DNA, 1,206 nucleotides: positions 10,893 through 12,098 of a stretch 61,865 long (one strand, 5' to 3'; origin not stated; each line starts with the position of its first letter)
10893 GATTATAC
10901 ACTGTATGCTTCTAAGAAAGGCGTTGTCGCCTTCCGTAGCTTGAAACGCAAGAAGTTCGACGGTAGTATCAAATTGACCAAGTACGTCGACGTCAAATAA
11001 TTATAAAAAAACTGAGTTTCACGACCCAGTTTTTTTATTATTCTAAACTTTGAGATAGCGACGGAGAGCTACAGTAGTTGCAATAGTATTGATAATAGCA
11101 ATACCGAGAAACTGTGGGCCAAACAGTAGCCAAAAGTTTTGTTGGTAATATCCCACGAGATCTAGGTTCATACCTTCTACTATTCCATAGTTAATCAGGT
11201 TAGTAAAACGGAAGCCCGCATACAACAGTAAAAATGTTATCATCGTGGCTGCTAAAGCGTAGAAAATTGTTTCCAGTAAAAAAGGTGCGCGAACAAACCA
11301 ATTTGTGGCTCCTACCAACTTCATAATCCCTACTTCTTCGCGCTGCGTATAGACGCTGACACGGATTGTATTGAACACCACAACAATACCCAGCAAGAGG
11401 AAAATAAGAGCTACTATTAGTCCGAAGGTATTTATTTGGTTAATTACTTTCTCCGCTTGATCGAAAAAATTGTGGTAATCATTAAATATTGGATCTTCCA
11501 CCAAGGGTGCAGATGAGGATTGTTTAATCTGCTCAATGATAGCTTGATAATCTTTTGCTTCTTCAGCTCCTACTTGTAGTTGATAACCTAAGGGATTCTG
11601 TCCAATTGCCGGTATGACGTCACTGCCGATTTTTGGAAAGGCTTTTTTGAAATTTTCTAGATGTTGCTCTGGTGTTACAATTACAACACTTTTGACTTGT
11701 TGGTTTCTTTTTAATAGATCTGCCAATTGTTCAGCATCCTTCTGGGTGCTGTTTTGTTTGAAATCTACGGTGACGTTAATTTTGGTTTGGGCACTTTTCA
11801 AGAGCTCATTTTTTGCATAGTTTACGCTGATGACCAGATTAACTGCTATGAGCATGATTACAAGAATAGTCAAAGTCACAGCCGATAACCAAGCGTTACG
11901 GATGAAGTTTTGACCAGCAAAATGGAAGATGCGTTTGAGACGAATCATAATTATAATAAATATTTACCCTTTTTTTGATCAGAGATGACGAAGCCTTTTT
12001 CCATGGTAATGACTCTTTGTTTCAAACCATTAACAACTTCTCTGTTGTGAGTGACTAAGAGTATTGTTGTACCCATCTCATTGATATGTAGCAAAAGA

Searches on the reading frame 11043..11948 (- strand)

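Call 94: search_protein_families(library=pfam, proteins=[window:11043-11948:-], max_evalue=0.00001)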
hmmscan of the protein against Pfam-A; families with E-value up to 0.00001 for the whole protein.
window:11043-11948:- (301 aa): 2 families
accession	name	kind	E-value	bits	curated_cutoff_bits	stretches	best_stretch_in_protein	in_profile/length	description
PF02687.27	FtsX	-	9.2e-14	52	25.5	1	178-300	2-117/120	FtsX-like permease C-terminal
PF18075.7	FtsX_ECD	-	6.4e-12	46.4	23.5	1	58-143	2-89/96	FtsX extracellular domain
